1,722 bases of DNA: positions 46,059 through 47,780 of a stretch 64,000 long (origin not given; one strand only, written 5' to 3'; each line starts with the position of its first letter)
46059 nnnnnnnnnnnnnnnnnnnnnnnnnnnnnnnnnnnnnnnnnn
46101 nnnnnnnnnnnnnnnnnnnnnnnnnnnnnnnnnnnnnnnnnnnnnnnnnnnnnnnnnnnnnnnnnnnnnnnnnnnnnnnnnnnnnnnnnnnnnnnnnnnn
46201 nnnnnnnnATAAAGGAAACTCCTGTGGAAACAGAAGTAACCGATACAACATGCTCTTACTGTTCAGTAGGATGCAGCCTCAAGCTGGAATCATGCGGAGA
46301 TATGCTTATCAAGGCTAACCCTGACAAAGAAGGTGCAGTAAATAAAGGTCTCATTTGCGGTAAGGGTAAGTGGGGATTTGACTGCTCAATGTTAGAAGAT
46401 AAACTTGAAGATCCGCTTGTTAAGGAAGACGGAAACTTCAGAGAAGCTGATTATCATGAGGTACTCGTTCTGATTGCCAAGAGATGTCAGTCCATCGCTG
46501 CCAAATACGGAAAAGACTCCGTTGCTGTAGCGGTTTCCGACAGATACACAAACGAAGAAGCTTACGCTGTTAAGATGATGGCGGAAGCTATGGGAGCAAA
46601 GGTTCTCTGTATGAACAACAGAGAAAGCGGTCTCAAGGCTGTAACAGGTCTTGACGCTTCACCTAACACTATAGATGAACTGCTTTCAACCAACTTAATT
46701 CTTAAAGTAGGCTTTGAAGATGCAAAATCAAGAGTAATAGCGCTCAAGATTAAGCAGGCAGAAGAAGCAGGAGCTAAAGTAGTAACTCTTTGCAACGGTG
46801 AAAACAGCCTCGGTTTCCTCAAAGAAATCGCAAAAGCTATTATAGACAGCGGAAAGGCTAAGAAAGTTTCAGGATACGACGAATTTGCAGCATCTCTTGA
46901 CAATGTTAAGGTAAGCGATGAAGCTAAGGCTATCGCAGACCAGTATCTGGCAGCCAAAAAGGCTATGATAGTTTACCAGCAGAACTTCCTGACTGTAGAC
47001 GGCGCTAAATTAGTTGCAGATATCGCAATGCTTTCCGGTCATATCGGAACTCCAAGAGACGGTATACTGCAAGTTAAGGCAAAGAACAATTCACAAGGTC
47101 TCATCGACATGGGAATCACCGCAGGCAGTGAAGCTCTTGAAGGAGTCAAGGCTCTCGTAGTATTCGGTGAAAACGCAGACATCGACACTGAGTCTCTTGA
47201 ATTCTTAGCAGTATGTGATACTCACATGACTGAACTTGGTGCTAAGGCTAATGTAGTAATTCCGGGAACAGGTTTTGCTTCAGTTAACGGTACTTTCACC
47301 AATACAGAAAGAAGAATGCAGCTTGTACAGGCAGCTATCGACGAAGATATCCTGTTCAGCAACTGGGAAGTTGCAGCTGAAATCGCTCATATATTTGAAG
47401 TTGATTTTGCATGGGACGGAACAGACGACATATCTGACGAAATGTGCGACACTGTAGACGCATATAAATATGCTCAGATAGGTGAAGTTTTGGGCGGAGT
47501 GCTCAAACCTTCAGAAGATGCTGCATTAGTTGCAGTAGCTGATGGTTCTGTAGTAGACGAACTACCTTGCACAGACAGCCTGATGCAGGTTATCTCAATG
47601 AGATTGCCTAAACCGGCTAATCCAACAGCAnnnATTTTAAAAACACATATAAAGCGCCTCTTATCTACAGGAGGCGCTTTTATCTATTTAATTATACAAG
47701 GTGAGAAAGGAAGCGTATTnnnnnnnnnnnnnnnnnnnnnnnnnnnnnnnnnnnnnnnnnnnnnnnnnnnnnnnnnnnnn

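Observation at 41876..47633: Three-gene NuoE/NuoF/NuoG-like operon with a GltD module in place of a hydrogenase H-cluster, a Stn-type (Sporomusa-type Nfn) candidate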

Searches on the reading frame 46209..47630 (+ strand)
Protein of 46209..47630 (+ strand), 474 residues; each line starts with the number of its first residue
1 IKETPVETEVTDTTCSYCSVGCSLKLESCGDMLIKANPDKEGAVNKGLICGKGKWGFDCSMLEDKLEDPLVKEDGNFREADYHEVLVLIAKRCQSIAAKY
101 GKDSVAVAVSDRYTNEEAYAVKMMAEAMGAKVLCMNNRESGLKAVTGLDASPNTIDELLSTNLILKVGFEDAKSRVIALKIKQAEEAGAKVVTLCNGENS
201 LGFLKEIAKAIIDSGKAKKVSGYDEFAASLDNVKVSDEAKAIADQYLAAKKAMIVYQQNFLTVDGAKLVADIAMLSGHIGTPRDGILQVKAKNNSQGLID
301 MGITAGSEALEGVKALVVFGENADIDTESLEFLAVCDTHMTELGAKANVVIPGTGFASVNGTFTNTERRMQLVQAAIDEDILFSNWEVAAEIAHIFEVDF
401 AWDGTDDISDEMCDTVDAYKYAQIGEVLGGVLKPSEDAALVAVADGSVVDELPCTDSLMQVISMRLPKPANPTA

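Call 28: search_solved_structures(query=window:46248-47630:+, max_evalue=1e-20, show_alignments=4)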
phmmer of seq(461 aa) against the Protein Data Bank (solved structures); distinct sequences matched with E-value up to 1e-20: 10.
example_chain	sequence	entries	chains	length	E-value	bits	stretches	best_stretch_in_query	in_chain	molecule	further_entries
8oh5_C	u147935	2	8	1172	7.3e-62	213.1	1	2-368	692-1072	Formate dehydrogenase-O, major subunit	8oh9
9bov_A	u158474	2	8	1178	2e-49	172.1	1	2-401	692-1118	Molybdopterin oxidoreductase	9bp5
7qv7_S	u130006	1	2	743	2.6e-36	128.9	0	1-181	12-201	Hydrogen dependent carbon dioxide reductase subunit FdhF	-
6tg9_A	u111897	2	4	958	2.1e-35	125.9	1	1-180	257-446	Formate dehydrogenase subunit alpha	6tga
9wxb_B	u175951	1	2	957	2.2e-35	125.8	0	1-180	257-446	Formate dehydrogenase alpha subunit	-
8rqz_C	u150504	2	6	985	5.1e-34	121.3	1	2-290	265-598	Probable oxidoreductase YjgC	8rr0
9gzq_A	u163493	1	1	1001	5.4e-34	121.2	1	2-290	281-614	Probable oxidoreductase YjgC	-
7bkb_D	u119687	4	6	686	6.2e-34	121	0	1-180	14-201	Formate dehydrogenase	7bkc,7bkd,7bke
1aa6_A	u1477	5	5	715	2.1e-31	112.7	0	2-182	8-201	FORMATE DEHYDROGENASE H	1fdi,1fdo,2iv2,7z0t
9t1s_L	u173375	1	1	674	2.8e-31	112.3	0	2-181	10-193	formate dehydrogenase (coenzyme F420)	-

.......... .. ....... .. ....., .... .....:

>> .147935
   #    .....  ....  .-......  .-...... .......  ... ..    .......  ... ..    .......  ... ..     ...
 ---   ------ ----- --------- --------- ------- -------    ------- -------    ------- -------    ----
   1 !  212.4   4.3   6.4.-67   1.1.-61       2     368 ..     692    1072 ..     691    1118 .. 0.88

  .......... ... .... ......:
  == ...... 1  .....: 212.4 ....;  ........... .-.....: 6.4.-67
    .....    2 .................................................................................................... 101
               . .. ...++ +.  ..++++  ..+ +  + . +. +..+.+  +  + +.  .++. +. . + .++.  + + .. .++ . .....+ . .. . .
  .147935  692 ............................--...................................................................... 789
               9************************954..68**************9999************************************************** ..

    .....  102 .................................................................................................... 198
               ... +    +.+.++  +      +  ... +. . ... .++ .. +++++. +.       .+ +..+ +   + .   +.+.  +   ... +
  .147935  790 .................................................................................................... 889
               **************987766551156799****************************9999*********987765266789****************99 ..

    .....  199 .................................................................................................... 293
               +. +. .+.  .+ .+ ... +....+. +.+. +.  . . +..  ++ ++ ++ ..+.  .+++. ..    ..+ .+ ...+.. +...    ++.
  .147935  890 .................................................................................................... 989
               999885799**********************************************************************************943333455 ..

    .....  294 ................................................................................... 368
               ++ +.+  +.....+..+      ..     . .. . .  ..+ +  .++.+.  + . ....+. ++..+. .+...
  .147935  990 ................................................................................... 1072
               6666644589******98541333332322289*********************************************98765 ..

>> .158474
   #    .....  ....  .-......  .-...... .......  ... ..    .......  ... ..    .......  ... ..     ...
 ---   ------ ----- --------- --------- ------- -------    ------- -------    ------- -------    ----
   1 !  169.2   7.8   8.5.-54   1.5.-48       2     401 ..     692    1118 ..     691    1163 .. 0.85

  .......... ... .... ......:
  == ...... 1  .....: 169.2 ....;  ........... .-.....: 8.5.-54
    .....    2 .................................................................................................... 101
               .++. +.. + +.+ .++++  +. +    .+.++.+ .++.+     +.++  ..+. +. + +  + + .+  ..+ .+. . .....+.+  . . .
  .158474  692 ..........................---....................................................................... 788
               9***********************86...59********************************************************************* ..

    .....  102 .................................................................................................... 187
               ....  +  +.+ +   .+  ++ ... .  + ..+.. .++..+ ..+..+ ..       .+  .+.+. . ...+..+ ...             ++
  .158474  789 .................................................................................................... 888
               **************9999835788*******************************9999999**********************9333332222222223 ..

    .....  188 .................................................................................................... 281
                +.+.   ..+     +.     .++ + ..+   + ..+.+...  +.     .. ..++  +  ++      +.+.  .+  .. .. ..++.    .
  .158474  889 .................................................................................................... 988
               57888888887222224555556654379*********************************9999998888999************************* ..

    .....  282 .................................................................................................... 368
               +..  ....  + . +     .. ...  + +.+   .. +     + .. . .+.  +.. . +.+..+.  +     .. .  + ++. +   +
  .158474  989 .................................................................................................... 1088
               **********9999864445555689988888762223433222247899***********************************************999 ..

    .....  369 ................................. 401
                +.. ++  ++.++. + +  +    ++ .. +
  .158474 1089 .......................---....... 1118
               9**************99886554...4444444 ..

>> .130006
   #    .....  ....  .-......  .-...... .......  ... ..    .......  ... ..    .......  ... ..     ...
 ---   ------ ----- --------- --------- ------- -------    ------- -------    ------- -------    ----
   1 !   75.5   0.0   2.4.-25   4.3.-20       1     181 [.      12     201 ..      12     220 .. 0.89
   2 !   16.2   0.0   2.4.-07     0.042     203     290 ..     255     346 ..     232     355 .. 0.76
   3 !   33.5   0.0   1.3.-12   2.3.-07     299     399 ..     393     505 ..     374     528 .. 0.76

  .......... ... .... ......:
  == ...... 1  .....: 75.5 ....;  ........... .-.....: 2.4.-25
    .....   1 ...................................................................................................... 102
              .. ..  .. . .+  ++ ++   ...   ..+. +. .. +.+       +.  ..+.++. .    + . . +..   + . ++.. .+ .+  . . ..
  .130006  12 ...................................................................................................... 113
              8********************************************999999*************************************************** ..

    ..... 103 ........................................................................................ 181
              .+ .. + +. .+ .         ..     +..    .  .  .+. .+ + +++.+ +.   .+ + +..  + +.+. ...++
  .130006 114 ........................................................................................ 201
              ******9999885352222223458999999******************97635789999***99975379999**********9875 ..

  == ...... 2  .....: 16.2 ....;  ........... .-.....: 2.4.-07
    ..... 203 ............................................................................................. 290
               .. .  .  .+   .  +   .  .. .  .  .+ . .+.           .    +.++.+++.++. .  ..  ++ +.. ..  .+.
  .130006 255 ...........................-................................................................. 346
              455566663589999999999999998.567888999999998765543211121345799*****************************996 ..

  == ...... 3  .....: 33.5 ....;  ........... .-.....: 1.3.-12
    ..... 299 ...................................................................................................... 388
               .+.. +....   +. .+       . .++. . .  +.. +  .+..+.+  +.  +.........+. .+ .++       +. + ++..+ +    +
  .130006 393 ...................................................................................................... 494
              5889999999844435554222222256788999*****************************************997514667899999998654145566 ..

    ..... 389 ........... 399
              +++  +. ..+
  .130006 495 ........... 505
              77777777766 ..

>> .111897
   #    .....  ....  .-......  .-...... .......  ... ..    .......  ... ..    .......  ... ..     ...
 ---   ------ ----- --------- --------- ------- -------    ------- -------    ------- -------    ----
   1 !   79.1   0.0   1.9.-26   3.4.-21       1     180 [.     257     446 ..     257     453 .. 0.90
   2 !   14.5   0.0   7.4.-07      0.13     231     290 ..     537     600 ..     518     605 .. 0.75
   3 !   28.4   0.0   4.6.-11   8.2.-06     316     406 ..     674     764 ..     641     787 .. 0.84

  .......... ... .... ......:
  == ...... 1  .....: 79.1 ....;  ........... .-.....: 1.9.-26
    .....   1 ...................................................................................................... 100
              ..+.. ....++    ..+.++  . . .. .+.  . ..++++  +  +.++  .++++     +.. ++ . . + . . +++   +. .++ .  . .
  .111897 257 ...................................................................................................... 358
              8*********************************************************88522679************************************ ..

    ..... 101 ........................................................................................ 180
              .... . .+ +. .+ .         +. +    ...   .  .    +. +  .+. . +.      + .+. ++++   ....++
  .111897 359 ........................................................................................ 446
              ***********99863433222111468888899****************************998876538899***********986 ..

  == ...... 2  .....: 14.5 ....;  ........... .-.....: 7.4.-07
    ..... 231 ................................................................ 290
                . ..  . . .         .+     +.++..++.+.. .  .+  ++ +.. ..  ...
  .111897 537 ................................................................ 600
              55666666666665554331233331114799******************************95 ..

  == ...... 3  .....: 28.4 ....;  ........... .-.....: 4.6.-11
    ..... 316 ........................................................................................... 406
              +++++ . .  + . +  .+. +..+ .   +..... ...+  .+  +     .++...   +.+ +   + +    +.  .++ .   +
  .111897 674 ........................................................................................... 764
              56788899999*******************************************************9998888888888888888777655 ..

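Call 42: search_protein_families(library=pfam, proteins=[window:46209-47630:+], max_evalue=1)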
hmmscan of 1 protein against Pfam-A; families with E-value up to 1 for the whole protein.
window:46209-47630:+ (474 aa): 2 families
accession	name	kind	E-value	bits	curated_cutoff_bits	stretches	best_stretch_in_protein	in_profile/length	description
PF00384.28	Molybdopterin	-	2.3e-26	93.1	24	1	66-378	2-335/353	Molybdopterin oxidoreductase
PF04879.21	Molybdop_Fe4S4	-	4.6e-11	43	22.7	1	9-56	2-49/55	Molybdopterin oxidoreductase Fe4S4 domain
